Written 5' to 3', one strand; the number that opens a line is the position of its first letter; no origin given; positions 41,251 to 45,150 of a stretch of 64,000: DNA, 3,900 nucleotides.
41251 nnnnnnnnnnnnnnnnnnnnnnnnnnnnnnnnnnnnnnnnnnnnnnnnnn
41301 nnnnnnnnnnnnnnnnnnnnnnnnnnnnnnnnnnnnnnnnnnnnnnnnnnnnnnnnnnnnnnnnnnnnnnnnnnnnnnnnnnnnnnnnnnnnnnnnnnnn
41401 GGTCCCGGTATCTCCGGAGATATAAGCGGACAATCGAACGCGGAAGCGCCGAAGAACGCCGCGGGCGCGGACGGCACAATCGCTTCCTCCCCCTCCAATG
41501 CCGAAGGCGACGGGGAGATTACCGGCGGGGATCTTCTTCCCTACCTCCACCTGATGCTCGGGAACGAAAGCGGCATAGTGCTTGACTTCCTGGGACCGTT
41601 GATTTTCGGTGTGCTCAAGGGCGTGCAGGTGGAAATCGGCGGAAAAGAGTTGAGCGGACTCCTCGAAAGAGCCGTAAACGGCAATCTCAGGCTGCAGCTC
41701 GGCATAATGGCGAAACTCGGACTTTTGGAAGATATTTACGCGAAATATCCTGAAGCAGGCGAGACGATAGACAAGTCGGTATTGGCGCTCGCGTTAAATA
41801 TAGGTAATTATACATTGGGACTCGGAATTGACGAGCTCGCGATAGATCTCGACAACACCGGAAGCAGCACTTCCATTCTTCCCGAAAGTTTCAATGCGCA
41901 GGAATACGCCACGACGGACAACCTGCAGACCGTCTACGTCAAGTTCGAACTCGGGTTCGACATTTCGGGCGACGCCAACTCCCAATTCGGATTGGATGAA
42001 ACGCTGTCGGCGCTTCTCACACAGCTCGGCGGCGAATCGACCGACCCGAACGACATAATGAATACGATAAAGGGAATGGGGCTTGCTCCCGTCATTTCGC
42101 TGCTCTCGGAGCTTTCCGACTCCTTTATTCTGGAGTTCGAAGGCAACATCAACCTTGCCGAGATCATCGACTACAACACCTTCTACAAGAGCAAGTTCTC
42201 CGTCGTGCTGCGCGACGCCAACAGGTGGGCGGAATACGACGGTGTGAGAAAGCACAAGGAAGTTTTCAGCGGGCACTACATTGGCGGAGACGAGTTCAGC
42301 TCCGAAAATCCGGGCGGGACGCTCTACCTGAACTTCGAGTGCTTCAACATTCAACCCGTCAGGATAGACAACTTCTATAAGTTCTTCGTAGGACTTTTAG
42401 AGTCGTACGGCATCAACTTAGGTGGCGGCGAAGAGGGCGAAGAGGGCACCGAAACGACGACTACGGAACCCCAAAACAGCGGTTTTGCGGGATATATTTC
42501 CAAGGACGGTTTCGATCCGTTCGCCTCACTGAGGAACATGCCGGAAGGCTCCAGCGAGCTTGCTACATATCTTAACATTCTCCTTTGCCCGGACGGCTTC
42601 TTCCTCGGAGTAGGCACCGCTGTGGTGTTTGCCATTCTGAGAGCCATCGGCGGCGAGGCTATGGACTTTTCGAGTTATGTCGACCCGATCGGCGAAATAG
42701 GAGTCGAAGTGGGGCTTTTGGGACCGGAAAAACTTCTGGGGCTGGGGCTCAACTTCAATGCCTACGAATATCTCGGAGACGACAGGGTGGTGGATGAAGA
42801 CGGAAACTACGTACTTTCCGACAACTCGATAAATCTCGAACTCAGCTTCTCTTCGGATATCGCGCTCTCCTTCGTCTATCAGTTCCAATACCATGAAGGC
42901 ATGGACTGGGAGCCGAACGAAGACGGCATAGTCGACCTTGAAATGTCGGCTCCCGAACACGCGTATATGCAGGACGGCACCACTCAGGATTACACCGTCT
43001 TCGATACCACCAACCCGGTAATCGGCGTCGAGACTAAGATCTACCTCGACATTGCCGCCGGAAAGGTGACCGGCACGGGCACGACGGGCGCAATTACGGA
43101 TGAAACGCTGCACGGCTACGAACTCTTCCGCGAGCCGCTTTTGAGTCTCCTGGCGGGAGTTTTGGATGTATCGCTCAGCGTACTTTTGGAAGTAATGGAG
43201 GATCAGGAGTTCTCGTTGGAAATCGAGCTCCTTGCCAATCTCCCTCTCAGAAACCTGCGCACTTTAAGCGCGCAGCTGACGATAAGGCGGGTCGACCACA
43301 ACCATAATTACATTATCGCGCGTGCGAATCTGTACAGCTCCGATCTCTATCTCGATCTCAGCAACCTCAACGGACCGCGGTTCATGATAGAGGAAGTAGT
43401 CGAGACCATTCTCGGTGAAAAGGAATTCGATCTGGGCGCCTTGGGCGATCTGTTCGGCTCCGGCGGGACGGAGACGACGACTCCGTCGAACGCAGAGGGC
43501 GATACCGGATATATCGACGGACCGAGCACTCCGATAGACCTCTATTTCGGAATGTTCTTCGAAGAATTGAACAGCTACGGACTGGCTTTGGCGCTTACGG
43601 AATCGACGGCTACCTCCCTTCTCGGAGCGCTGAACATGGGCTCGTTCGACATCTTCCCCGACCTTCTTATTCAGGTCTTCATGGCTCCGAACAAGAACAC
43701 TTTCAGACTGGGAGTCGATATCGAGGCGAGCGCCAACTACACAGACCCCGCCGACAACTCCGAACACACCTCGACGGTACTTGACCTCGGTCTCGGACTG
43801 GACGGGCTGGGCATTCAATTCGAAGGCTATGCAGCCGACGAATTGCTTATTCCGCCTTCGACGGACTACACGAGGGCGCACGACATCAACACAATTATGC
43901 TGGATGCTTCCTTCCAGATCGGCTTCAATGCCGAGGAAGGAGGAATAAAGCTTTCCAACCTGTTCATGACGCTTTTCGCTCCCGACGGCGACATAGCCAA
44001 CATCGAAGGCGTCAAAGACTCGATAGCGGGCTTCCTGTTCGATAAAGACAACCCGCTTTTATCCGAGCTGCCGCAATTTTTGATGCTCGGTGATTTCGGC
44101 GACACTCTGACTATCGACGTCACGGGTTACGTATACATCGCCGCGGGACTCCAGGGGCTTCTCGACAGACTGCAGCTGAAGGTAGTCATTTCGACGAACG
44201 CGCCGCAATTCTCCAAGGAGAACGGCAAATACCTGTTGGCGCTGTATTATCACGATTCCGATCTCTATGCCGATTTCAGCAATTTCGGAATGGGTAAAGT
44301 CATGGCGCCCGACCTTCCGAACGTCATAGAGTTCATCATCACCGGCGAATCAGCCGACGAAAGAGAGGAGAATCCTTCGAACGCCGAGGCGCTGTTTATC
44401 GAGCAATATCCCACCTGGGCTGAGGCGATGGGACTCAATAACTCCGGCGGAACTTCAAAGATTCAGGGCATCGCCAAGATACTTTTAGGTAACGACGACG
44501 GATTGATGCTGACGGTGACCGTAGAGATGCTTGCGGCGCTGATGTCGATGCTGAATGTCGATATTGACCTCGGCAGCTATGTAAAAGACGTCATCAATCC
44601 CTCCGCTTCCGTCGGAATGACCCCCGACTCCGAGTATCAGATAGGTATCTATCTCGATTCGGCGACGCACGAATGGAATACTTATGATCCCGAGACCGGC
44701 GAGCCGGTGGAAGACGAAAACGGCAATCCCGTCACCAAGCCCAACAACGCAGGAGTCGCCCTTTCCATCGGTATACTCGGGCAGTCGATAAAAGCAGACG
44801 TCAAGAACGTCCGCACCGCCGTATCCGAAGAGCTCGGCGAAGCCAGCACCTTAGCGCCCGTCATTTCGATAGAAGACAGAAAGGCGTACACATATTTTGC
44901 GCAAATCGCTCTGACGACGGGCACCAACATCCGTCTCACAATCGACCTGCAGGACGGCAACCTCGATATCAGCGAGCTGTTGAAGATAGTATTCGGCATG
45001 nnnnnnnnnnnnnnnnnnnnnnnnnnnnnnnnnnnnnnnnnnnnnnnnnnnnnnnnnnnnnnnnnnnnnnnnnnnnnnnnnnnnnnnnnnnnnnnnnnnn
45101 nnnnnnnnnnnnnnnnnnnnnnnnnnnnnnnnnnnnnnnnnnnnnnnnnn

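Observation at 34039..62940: A 29-kb single ORF encodes a ~9,633-aa acidic lipoprotein with no recognisable wall anchor or dedicated export partner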

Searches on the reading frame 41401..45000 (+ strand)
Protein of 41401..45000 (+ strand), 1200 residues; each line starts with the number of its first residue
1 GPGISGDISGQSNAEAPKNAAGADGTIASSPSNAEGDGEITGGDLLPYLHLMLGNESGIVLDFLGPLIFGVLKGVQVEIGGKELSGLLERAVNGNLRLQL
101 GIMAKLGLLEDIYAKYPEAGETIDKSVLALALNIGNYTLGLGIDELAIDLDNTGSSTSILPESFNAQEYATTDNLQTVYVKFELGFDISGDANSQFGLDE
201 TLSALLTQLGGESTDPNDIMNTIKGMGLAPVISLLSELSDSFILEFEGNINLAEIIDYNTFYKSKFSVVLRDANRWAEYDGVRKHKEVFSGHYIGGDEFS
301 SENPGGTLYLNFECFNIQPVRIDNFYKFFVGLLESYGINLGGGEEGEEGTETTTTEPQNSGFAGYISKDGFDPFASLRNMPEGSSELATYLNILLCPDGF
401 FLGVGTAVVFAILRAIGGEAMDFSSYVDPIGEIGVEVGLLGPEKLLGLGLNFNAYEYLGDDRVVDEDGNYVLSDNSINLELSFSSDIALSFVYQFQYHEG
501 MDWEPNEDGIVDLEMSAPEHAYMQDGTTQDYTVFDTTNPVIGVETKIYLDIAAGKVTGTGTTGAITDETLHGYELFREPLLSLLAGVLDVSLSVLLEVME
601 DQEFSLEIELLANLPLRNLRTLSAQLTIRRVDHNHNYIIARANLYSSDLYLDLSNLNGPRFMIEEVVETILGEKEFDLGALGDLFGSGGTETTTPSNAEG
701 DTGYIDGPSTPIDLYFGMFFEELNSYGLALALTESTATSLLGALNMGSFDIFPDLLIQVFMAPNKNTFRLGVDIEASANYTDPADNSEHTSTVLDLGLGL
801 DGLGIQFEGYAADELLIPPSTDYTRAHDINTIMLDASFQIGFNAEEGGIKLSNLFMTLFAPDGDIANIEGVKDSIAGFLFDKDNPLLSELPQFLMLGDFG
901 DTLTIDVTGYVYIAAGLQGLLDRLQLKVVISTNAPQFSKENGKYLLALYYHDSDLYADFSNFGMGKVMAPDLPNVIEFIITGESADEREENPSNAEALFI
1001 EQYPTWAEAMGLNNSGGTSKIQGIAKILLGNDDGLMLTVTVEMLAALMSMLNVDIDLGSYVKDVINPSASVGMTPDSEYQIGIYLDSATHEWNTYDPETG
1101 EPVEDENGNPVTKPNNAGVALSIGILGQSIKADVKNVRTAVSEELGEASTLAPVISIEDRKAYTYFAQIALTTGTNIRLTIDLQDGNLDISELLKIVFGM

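Call 60: find_homologous_proteins(query=window:41401-45000:+, max_evalue=0.001)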
Query window:41401-45000:+ (1200 aa): 2 proteins with E <= 0.001 among 8000 candidates.
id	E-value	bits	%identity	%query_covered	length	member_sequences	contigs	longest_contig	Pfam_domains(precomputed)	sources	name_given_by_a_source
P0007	0.0e+0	1192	52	90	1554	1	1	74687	-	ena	-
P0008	4.4e-203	695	49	61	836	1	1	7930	-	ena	-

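Call 68: find_encoding_contigs(protein=P0007, flank=10000, max_places=2)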
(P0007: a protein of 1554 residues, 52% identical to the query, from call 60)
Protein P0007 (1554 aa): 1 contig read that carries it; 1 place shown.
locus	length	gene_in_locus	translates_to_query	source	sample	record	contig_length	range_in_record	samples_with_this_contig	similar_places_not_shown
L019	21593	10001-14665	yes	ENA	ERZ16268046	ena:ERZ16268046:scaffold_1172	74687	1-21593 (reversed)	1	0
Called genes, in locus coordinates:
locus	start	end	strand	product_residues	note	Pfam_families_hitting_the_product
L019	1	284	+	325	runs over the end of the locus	PF02517:Rce1-like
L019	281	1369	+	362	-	PF02517:Rce1-like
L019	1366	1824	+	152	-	PF02590:SPOUT_MTase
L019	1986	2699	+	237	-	PF00246:Peptidase_M14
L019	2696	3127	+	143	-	PF00383:dCMP_cyt_deam_1, PF14437:MafB19-deam, PF14439:Bd3614-deam (weak)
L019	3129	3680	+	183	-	PF01195:Pept_tRNA_hydro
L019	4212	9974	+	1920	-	-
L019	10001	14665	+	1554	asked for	-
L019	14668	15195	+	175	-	-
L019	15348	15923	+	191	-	-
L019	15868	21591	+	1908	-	?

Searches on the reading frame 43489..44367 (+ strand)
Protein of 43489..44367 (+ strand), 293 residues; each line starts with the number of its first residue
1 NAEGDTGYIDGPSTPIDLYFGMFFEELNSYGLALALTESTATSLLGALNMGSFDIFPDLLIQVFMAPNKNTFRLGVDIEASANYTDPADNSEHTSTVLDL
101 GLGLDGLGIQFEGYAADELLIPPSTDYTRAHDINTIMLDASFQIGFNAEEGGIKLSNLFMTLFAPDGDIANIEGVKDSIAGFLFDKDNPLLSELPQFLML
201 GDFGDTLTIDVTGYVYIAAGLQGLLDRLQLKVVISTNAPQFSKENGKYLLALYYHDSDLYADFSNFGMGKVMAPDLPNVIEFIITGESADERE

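Call 70: search_solved_structures(query=A5, max_evalue=10)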
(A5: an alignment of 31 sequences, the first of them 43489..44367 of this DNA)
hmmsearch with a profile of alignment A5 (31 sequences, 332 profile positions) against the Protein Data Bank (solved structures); distinct sequences matched with E-value up to 10: 0.

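Call 73: predict_structure(alignment_id=A5)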
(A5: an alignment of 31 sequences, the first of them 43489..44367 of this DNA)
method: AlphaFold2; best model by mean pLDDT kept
length: 293 residues; sequences in the alignment: 31
mean_pLDDT: 65.5   pTM: 0.47
mean pLDDT of the five models: 65.5, 65.1, 63.0, 62.8, 61.4
residues with pLDDT >= 90: 13; 70-90: 124; 50-70: 102; < 50: 54
segments of 3 or more residues with pLDDT < 50: 1-13, 106-132, 150-153, 286-293
pLDDT, mean of each block of 10 residues (from residue 1): 37 61 73 74 60 59 73 70 81 69 46 30 33 66 69 52 66 68 68 57 77 76 74 89 89 88 84 76 48 29
secondary structure, 60 per line:
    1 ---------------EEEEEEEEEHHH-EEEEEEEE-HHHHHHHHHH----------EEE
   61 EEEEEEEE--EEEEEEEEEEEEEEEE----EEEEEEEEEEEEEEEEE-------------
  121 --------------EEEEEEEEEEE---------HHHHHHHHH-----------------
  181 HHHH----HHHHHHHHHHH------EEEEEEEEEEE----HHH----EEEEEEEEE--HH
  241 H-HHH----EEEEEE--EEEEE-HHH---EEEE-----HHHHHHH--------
elements in order: E16-24 E29-36 H38-47 E58-68 E71-86 E91-107 E135-145 H155-163 H181-184 H189-199 E206-216 E228-236 E250-255 E258-262 E270-273 H279-285

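Call 77: fold_search(model_id=the predicted structure, library=pdb)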
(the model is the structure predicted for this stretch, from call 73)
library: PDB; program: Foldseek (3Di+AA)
matches with E <= 10: 273; with E <= 0.001: 0
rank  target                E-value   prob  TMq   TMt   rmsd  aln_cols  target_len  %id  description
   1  7uio_An               1.9e-01  0.09  0.14  0.06  18.1       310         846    8  Mediator-PIC Early (Composite Model) (released 2023-03-01)
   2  5o16_A                2.3e-01  0.07  0.14  0.14  21.4       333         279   12  Crystal structure of bifunctional dehydratase-cyclase domain in ambruticin biosynthesis (released 2017-11-08)
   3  8w5v_C                2.7e-01  0.72  0.18  0.35   5.7        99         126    9  Cryo-EM structure of QbN10K-Ab40 (released 2025-02-26)
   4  8w5g_C                2.8e-01  0.28  0.16  0.28  12.2       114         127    8  Cryo-EM structure of Qb-Ab7 (released 2025-02-26)
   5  7ui9_n                3.7e-01  0.07  0.14  0.07  18.0       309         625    8  Core Mediator-PICearly (Copy A) (released 2023-02-15)
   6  8w5p_C                4.0e-01  0.60  0.18  0.34   5.8        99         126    8  Cryo-EM structure of Qb-Ab40 (released 2025-02-26)
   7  9y9m_Y                4.4e-01  0.51  0.15  0.16   6.8        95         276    9  Capping protein bound to the barbed end of cofilactin (released 2026-03-04)
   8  9umg_D                4.4e-01  0.08  0.15  0.12  21.6       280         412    8  Cryo-EM structure of VTC complex(Vtc5/Vtc4/Vtc3/Vtc1) (released 2026-01-21)
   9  8w5u_c                4.7e-01  0.54  0.16  0.32   5.4        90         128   10  Cryo-EM structure of QbN10F-Ab40 (released 2025-02-26)
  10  8w5u_C                4.7e-01  0.41  0.17  0.32   6.6        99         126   10  Cryo-EM structure of QbN10F-Ab40 (released 2025-02-26)
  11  9b7j_N                5.2e-01  0.54  0.15  0.16   6.7        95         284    9  Cryo-EM structure of human dynactin complex bound to Chlamydia effector Dre1 (released 2025-04-16)
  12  5kip_A                5.2e-01  0.38  0.14  0.27   7.4        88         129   14  Asymmetric unit for the coat proteins of phage Qbeta (released 2016-10-05)
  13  9y9l_Y                5.2e-01  0.25  0.14  0.15   6.7        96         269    8  CP at the barbed end with one cofilin on second-to-last subunit (released 2026-03-04)
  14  9b85_N                5.8e-01  0.51  0.15  0.16   6.7        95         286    9  Cryo-EM structure of human dynactin complex bound to Chlamydia effector Dre1 (released 2025-04-16)
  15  9ec0_C                5.8e-01  0.30  0.14  0.15   7.7        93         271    9  Structure of the CARMIL dimer bound to Capping Protein (released 2026-01-21)
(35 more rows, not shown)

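Call 78: fold_search(model_id=the predicted structure, library=viral)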
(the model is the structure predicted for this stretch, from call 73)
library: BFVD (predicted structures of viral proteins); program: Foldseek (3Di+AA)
matches with E <= 10: 413; with E <= 0.001: 0
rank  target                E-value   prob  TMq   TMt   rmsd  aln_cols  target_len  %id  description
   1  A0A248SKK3            8.2e-02  0.12  0.10  0.16  17.0       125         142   20  (no name in the UniProt tables at hand)
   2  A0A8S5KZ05            9.7e-02  0.77  0.17  0.28  16.1       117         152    8  Coat protein [ssRNA phage Zoerhiza.1_23]
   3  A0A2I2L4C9            1.5e-01  0.38  0.12  0.15  12.3       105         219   11  Transmembrane domain-containing protein [Orpheovirus IHUMI-LCC2]
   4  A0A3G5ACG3            1.7e-01  0.16  0.11  0.11  14.6       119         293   13  Uncharacterized protein [Satyrvirus sp.]
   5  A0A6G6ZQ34            1.9e-01  0.35  0.17  0.27  21.7       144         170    8  (no name in the UniProt tables at hand)
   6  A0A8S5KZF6            2.1e-01  0.54  0.14  0.28   7.2        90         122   21  Coat protein [ssRNA phage Esthiorhiza.4_7]
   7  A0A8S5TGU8            2.2e-01  0.09  0.12  0.13  20.7       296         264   10  Uncharacterized protein [Myoviridae sp. ctIty1]
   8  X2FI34                2.5e-01  0.08  0.13  0.06  22.2       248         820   13  DNA polymerase processivity factor [Cercopithecine herpesvirus 16]
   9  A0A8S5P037            2.9e-01  0.16  0.12  0.14  13.8       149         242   13  Uncharacterized protein [Myoviridae sp. ctLnO19]
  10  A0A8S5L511            3.1e-01  0.57  0.17  0.32  13.1       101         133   14  Coat protein [ssRNA phage SRR7976325_20]
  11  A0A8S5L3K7            3.1e-01  0.21  0.15  0.26  13.2       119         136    9  Coat protein [ssRNA phage SRR6960799_16]
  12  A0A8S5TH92            3.3e-01  0.38  0.16  0.21  11.5       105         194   12  Uncharacterized protein [Myoviridae sp. ctIty1]
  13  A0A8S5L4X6            3.9e-01  0.80  0.19  0.36   6.6        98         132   10  Coat protein [ssRNA phage SRR5466365_2]
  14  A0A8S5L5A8            4.3e-01  0.80  0.17  0.39  11.2       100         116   10  Coat protein [ssRNA phage SRR6253161_3]
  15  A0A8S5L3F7            4.6e-01  0.44  0.16  0.34  11.3       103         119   10  Coat protein [ssRNA phage SRR6960799_20]
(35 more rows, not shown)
